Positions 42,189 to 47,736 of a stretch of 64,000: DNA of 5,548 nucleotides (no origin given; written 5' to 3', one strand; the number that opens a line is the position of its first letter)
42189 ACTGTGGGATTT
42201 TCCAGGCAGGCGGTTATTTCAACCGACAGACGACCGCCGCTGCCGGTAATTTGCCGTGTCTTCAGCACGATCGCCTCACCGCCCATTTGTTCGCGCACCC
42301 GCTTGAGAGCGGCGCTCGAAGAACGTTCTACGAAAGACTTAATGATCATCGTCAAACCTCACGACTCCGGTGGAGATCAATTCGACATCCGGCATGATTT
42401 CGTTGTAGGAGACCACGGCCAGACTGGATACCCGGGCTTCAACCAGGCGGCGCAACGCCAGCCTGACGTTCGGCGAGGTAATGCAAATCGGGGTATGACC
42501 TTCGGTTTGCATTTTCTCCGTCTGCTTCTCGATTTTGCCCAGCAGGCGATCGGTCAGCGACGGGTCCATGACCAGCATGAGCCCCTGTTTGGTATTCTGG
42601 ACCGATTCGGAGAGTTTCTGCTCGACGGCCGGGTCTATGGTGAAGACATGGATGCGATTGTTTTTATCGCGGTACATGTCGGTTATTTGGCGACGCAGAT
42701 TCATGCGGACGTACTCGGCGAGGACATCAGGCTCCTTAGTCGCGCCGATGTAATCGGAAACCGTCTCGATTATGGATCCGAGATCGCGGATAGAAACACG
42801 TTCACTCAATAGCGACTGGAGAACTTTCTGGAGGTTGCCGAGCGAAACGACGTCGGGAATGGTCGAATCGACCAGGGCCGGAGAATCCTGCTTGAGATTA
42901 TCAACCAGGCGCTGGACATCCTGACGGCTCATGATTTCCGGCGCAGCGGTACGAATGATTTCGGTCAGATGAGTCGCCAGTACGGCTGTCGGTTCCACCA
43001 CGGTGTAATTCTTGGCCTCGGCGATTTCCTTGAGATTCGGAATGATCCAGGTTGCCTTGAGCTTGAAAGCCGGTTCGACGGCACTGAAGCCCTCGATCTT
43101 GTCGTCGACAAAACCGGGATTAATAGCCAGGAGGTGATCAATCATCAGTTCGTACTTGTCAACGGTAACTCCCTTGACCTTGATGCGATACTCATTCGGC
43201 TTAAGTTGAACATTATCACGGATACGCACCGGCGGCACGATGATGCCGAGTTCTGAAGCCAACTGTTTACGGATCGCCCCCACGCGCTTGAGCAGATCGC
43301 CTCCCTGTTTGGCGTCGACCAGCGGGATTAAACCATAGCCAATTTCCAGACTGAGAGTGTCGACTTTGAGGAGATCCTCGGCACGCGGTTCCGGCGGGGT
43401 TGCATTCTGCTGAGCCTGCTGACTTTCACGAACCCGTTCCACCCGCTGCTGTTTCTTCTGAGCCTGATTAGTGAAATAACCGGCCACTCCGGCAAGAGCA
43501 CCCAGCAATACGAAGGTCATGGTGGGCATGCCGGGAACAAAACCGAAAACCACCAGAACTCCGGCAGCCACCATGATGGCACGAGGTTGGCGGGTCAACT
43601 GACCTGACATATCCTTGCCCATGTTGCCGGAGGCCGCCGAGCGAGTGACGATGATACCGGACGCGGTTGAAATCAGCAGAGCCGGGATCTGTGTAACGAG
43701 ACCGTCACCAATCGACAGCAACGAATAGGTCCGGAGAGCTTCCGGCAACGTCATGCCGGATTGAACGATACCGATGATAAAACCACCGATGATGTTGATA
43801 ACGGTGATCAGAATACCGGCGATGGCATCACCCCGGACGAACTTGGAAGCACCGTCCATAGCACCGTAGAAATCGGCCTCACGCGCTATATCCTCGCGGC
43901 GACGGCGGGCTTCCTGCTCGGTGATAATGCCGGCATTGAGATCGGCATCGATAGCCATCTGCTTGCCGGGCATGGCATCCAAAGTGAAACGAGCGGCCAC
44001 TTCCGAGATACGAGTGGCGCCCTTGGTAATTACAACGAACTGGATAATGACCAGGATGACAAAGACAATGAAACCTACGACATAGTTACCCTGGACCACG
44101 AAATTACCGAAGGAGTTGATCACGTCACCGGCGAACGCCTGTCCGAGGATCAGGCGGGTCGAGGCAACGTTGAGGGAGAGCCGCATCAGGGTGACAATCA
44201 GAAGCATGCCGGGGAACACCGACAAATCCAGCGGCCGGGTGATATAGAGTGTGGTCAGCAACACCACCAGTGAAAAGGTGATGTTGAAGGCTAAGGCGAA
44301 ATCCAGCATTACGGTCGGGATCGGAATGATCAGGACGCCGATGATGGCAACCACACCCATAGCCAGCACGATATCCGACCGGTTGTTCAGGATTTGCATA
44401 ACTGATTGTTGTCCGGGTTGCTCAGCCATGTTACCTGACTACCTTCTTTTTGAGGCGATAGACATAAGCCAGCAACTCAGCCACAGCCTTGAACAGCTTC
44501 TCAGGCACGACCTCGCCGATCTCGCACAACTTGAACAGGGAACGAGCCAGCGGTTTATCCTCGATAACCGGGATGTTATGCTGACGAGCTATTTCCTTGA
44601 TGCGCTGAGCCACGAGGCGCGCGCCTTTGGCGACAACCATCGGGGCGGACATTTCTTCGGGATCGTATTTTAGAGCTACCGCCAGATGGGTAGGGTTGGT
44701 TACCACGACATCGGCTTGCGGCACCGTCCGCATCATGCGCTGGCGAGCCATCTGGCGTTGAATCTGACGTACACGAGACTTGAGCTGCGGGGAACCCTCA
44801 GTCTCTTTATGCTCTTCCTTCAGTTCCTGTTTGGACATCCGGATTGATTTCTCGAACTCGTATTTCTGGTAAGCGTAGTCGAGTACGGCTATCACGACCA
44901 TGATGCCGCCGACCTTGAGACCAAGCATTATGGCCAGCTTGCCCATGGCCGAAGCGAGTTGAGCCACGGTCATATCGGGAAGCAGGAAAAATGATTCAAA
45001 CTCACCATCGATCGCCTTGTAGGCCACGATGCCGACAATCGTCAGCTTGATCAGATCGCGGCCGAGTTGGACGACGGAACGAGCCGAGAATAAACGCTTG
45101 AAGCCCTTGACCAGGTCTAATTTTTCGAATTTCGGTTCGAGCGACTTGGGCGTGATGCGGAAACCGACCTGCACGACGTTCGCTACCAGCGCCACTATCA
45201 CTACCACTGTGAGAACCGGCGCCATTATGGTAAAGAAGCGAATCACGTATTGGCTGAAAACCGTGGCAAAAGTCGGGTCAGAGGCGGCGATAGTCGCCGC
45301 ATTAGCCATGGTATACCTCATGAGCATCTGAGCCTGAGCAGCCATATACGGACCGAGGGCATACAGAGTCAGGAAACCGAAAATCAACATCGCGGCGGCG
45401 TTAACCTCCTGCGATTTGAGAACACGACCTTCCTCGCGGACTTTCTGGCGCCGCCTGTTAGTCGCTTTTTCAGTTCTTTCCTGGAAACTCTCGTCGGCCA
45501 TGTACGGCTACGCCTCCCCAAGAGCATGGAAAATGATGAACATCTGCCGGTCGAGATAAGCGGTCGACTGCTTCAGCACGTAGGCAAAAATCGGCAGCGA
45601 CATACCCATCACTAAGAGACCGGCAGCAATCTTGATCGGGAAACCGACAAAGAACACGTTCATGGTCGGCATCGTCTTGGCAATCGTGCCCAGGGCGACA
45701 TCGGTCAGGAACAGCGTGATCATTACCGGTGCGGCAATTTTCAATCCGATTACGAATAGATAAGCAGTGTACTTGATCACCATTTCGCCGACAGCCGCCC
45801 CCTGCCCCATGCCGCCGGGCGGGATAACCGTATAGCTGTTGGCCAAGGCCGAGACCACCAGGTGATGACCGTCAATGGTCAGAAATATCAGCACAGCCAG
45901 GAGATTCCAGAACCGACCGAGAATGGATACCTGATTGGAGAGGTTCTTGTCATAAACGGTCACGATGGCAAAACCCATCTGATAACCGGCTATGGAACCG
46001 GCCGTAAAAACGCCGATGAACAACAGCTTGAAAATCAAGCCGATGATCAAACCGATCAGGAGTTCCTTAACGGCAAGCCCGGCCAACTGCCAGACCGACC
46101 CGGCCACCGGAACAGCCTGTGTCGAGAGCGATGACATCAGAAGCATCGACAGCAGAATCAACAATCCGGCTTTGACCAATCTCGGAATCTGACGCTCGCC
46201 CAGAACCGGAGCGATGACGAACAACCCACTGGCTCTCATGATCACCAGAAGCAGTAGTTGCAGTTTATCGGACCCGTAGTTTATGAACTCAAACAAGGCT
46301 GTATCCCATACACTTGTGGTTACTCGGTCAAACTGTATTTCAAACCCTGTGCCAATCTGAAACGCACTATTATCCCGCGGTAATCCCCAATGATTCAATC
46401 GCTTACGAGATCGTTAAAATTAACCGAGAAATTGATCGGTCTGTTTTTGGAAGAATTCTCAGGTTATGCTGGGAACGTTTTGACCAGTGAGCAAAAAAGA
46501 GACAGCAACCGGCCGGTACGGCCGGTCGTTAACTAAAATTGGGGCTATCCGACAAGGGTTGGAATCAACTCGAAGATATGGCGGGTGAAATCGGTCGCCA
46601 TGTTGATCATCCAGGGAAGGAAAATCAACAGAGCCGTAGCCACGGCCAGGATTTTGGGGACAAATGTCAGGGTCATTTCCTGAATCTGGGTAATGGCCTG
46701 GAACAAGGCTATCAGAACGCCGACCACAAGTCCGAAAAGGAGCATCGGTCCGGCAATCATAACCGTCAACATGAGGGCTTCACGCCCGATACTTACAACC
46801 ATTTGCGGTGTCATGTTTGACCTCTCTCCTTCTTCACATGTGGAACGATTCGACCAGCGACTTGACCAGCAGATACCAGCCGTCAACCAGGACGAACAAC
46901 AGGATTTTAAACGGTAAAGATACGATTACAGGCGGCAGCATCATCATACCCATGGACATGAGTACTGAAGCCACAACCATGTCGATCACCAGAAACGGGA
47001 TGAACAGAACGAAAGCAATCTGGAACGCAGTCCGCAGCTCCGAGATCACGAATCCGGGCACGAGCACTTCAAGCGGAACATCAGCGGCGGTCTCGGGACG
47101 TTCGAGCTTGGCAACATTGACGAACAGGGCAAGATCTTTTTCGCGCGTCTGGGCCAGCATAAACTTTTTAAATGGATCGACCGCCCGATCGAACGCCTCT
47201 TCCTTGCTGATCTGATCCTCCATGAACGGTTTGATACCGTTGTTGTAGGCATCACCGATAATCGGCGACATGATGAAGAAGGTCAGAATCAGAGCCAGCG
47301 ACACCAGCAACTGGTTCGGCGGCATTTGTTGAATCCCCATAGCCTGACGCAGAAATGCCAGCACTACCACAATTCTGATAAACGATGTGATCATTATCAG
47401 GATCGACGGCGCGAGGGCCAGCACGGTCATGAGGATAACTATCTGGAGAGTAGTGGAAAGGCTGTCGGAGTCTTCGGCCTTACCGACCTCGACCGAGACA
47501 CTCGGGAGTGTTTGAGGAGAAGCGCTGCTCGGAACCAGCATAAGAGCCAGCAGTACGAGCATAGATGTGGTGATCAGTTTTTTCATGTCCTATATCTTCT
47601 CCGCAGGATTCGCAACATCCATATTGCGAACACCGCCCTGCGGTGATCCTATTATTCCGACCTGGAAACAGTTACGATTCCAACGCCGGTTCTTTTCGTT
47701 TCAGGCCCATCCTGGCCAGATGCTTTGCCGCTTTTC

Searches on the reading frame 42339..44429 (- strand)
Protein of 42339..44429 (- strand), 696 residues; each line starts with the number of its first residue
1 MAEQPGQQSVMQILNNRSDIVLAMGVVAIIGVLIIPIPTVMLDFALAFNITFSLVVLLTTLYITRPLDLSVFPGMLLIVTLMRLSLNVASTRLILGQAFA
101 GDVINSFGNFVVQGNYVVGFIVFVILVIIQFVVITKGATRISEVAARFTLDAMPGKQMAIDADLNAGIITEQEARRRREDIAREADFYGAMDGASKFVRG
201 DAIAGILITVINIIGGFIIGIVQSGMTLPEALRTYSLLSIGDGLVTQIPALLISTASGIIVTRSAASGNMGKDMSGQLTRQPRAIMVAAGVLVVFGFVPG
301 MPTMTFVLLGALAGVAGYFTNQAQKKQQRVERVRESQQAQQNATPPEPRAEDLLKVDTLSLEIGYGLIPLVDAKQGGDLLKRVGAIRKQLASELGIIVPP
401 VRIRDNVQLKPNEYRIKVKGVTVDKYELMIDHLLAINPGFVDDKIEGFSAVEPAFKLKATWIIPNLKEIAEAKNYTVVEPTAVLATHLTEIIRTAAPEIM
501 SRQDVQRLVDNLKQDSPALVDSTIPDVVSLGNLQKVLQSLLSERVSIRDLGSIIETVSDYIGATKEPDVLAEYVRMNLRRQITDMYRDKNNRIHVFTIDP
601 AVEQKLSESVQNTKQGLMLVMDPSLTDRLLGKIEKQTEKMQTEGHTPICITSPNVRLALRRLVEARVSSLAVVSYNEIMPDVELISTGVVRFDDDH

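Call 6: search_protein_families(library=pfam, proteins=[window:42339-44429:-], max_evalue=0.001)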
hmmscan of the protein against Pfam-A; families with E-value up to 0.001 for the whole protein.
window:42339-44429:- (696 aa): 1 family
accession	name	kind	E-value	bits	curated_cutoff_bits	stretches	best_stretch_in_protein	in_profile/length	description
PF00771.25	FHIPEP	-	1.2e-276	920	29.1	1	29-682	1-656/657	FHIPEP family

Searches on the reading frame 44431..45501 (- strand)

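Call 6: search_protein_families(library=pfam, proteins=[window:44431-45501:-], max_evalue=0.001)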
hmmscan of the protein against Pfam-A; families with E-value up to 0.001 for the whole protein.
window:44431-45501:- (356 aa): 1 family
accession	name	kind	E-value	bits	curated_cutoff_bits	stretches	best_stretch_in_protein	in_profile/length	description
PF01312.24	Bac_export_2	-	2.2e-129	431.9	24.4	1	7-347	1-335/335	FlhB HrpN YscU SpaS Family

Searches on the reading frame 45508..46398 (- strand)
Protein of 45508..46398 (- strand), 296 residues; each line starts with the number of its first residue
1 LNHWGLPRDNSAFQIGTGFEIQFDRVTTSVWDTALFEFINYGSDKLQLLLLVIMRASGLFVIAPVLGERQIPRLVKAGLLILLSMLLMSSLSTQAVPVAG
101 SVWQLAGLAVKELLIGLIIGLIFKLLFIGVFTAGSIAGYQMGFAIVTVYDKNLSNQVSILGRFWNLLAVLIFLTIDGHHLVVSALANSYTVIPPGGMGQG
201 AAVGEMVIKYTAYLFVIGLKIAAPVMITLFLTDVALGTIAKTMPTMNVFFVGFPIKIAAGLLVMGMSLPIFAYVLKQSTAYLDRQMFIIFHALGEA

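Call 6: search_protein_families(library=pfam, proteins=[window:45508-46398:-], max_evalue=0.001)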
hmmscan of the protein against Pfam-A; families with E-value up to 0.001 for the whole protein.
window:45508-46398:- (296 aa): 1 family
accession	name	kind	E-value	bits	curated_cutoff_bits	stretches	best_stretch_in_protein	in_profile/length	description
PF01311.25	Bac_export_1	-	1.6e-66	224.7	27.8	1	48-278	3-226/230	Bacterial export proteins, family 1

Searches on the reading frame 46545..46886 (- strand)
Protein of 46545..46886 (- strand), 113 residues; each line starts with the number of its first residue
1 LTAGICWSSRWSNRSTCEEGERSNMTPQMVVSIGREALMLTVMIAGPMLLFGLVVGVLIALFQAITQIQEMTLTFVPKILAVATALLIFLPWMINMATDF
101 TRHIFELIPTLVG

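Call 6: search_protein_families(library=pfam, proteins=[window:46545-46886:-], max_evalue=0.001)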
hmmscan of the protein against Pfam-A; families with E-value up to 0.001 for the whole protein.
window:46545-46886:- (113 aa): 1 family
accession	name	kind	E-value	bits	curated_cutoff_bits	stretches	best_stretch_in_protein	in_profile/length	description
PF01313.24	Bac_export_3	-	3.6e-29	101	25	1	30-102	2-74/74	Bacterial export proteins, family 3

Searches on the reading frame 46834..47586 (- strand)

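Call 6: search_protein_families(library=pfam, proteins=[window:46834-47586:-], max_evalue=0.001)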
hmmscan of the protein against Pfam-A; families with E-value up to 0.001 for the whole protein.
window:46834-47586:- (250 aa): 1 family
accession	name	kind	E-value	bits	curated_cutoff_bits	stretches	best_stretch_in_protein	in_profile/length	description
PF00813.25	FliP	-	8.4e-83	277.4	26.9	1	52-244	1-191/191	FliP family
